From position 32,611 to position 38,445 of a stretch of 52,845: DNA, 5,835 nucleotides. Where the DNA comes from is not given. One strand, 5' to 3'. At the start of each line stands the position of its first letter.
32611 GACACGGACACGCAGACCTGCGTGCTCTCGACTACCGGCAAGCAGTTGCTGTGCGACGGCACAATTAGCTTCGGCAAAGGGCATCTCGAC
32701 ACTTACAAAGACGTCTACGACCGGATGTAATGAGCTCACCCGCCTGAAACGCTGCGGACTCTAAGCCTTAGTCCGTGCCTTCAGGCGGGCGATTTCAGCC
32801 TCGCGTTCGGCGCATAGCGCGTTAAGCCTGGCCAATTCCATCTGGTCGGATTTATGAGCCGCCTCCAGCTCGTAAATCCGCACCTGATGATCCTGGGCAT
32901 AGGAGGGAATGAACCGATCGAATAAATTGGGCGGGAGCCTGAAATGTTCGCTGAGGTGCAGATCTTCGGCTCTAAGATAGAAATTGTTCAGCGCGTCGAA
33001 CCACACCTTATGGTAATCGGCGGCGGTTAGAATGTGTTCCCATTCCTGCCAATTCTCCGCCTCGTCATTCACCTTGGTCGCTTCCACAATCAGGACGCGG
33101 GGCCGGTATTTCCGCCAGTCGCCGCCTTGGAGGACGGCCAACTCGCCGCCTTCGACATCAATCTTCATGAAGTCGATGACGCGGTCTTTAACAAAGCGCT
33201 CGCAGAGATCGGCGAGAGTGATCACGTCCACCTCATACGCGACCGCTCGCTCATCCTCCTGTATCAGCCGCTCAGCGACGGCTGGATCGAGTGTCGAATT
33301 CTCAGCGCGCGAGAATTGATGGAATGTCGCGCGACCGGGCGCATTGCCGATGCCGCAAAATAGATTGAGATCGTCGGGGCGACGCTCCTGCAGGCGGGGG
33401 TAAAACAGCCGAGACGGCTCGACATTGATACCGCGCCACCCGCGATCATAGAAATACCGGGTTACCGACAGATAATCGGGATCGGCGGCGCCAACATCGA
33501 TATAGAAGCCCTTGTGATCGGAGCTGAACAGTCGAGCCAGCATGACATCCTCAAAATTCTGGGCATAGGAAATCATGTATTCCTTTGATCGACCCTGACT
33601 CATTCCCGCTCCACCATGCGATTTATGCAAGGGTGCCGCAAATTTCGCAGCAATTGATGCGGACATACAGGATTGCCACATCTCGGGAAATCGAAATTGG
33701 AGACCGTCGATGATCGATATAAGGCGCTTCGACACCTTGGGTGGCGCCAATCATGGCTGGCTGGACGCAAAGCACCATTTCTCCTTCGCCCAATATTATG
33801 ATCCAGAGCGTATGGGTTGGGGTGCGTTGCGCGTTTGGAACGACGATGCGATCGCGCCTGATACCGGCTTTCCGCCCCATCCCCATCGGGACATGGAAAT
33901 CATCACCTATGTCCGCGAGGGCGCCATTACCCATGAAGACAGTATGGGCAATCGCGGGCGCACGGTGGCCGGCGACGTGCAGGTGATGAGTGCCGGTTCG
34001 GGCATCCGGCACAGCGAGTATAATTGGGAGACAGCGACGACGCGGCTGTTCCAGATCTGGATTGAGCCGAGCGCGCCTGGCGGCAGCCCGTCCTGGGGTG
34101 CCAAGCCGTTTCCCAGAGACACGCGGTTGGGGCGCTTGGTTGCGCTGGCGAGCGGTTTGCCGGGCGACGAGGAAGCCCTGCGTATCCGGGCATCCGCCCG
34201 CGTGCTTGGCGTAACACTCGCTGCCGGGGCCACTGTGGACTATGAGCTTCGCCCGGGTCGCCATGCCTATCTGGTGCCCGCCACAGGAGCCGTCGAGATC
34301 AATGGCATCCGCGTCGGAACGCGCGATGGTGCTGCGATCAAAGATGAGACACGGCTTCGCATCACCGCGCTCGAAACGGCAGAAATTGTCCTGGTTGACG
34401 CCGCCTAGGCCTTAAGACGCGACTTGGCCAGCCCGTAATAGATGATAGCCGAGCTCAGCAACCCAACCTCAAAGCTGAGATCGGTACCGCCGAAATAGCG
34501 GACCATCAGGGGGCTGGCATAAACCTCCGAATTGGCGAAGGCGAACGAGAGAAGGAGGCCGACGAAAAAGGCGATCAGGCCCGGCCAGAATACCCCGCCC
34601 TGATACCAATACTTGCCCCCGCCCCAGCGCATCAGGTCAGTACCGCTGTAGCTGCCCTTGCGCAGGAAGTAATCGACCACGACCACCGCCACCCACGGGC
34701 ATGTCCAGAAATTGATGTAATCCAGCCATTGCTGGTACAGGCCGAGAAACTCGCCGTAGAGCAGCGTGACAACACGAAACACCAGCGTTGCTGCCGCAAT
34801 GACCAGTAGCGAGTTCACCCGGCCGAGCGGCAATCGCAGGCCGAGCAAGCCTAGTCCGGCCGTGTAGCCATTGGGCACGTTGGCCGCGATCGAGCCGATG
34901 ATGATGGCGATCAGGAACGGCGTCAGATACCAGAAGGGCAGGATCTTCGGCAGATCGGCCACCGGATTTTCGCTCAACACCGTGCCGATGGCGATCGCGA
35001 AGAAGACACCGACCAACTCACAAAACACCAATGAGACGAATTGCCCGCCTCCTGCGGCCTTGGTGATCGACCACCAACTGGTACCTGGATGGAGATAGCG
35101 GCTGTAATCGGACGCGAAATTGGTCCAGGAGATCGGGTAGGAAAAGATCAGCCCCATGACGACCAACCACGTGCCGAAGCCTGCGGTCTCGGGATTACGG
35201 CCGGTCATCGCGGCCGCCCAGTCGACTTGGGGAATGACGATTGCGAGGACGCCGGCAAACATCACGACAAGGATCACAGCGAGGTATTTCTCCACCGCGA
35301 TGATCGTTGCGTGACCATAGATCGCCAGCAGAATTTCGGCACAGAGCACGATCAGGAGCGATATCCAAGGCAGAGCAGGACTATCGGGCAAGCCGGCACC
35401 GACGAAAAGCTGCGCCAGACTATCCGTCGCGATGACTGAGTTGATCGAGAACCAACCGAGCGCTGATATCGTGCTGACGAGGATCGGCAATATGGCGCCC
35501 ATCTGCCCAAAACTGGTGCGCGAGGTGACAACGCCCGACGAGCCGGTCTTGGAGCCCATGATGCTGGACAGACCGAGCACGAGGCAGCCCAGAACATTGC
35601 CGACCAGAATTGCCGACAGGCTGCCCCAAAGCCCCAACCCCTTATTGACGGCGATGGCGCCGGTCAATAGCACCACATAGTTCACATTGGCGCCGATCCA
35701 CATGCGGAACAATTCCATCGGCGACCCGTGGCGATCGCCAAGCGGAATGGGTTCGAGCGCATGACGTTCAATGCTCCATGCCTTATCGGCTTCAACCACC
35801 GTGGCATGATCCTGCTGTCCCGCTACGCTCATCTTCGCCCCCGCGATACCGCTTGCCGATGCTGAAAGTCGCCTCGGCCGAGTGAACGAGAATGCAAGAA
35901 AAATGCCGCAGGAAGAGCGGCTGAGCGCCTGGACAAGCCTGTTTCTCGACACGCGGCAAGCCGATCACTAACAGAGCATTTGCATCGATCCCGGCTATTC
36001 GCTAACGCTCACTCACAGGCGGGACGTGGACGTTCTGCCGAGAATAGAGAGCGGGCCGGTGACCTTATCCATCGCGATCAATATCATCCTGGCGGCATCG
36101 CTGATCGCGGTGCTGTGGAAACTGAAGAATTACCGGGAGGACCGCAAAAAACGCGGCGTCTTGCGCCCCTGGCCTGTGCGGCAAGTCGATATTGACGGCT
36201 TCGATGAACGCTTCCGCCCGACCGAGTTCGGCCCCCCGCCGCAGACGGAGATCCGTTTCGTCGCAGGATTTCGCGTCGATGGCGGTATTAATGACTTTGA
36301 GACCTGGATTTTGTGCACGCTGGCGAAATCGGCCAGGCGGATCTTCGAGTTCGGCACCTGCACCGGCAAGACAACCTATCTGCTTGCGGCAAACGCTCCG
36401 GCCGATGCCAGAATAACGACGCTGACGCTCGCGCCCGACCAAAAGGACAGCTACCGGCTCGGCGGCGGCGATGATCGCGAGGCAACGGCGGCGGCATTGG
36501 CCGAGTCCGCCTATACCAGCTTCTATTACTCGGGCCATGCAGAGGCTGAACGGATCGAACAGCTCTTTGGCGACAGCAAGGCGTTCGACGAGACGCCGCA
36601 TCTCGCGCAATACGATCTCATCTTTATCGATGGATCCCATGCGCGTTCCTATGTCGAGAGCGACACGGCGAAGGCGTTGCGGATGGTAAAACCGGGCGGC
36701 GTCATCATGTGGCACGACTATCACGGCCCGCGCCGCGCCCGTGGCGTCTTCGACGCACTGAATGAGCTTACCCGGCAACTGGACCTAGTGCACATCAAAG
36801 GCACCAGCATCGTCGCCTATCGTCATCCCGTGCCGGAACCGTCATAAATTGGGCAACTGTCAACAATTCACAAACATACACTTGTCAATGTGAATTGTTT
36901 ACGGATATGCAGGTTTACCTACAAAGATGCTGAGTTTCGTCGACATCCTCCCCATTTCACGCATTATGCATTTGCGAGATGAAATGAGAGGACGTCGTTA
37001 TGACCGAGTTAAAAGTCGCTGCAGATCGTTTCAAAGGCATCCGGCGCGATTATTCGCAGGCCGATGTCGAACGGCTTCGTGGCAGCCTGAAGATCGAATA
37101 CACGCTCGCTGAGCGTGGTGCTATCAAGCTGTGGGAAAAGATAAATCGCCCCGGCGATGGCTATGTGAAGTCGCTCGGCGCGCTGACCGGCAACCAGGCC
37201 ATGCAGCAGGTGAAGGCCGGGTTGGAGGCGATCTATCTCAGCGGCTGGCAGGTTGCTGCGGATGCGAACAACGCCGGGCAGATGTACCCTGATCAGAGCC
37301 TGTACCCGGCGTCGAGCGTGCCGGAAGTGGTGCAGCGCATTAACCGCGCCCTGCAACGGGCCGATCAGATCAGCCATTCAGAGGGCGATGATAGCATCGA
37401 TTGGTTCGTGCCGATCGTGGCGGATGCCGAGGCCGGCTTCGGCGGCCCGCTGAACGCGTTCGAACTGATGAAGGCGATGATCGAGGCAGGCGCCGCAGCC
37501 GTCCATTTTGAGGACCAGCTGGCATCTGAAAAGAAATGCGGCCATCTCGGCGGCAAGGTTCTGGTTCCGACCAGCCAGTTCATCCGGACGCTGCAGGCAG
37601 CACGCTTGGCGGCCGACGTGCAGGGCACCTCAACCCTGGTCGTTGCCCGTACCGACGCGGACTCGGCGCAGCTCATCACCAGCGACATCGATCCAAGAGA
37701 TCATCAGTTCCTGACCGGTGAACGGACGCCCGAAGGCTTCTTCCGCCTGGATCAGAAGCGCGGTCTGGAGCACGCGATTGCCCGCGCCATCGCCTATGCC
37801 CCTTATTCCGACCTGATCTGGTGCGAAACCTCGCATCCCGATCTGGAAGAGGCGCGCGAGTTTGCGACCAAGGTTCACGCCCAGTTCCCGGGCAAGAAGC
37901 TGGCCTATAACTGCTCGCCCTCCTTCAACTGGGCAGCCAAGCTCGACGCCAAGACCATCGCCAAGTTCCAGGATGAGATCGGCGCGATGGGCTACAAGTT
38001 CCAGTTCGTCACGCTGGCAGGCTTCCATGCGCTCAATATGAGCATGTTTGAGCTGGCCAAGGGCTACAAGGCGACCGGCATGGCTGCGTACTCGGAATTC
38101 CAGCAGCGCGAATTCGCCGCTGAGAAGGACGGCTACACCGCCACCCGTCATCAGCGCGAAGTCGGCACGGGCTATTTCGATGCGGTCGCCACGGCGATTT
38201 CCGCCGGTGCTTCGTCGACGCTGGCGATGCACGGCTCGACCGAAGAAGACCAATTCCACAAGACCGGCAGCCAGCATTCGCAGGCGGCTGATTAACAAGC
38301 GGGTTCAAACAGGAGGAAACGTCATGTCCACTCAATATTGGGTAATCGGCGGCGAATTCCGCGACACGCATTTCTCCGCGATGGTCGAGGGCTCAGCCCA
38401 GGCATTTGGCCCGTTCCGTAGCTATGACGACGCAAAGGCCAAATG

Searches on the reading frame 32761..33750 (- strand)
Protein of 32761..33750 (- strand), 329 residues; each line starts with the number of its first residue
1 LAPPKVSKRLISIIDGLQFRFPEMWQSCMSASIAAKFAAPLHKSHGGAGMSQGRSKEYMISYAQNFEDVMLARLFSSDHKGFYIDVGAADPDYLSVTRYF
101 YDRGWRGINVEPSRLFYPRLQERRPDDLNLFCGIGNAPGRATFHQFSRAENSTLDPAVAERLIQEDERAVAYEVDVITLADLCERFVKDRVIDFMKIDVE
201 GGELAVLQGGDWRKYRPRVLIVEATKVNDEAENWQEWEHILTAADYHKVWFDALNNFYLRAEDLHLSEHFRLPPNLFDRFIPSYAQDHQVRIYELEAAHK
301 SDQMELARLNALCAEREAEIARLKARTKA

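Call 39: search_protein_families(library=pfam, proteins=[window:32761-33750:-])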
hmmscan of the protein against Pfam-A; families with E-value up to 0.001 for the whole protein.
window:32761-33750:- (329 aa): 1 family
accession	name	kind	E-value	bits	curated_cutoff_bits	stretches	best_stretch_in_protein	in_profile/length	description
PF05050.19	Methyltransf_21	-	4.5e-29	102.2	22.7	1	85-246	1-171/173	Methyltransferase FkbM domain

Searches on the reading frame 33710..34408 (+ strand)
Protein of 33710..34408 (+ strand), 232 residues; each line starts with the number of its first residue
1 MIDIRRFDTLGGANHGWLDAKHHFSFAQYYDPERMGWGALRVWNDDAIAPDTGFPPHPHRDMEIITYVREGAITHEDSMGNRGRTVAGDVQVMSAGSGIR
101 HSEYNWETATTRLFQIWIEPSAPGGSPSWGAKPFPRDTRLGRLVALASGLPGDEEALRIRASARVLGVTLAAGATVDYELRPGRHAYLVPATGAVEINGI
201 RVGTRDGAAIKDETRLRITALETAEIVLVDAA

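Call 40: search_protein_families(library=pfam, proteins=[window:33710-34408:+])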
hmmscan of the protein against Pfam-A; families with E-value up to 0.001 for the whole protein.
window:33710-34408:+ (232 aa): 2 families
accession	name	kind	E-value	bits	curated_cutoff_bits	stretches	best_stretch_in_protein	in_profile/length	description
PF02678.22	Pirin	-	4.9e-36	123.5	26.1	1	12-118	10-108/108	Pirin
PF17954.7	Pirin_C_2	-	1.8e-18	66.9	22.9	1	152-230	7-85/86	Quercetinase C-terminal cupin domain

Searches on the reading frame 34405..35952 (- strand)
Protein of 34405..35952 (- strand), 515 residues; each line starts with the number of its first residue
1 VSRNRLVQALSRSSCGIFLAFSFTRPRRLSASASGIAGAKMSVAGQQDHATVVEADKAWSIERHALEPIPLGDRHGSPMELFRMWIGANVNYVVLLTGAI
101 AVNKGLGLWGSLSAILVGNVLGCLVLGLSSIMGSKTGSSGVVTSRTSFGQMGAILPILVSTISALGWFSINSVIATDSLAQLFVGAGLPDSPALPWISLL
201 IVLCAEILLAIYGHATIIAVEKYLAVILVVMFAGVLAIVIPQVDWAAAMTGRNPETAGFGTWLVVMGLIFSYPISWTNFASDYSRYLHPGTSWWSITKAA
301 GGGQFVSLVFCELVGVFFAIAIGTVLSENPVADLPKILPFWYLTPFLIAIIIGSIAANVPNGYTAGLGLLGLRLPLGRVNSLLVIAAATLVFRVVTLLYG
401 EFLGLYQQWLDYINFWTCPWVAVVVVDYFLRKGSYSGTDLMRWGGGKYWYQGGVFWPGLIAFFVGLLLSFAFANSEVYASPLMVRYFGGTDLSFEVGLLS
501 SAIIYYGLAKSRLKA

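Call 39: search_protein_families(library=pfam, proteins=[window:34405-35952:-])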
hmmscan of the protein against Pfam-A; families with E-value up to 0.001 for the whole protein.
window:34405-35952:- (515 aa): 1 family
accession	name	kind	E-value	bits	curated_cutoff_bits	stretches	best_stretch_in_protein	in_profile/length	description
PF02133.21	Transp_cyt_pur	-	1.1e-46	160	23.5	1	68-496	1-439/440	Permease for cytosine/purines, uracil, thiamine, allantoin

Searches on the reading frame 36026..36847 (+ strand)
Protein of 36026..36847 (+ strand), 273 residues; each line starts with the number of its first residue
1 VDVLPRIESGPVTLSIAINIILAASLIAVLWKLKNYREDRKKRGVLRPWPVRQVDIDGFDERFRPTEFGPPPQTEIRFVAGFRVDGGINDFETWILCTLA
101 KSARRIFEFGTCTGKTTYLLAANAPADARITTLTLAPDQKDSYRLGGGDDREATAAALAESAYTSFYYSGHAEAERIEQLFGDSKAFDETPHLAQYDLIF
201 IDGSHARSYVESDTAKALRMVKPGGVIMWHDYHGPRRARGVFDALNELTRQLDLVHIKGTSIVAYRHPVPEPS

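Call 39: search_protein_families(library=pfam, proteins=[window:36026-36847:+])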
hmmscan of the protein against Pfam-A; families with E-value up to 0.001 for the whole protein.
window:36026-36847:+ (273 aa): 2 families
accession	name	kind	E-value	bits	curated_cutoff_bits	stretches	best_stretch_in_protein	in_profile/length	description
PF13578.12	Methyltransf_24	-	1.1e-15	58.9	26.3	1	108-232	2-105/105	Methyltransferase domain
PF01596.23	Methyltransf_3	-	3.8e-05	23.5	22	1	101-229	43-152/204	O-methyltransferase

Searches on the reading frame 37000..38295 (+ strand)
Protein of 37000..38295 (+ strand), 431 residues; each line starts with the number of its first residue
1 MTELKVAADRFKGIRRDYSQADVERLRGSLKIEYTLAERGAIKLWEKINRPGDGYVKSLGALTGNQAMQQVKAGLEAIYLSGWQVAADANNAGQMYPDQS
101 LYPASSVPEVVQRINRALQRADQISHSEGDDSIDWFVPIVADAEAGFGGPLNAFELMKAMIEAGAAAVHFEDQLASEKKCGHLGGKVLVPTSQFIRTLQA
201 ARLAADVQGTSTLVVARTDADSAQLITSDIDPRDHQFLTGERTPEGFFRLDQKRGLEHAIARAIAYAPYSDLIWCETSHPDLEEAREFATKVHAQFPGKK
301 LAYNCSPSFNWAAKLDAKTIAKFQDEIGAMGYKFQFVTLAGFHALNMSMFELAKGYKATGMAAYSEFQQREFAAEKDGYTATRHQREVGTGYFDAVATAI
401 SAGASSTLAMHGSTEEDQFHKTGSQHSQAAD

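Call 39: search_protein_families(library=pfam, proteins=[window:37000-38295:+])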
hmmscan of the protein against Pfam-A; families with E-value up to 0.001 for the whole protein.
window:37000-38295:+ (431 aa): 2 families
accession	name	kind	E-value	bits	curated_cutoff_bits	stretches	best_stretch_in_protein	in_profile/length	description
PF00463.27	ICL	-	2.7e-100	336.8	26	2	8-241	11-254/526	Isocitrate lyase family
PF13714.12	PEP_mutase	-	6.5e-16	59.1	31.5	1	71-267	26-167/240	Phosphoenolpyruvate phosphomutase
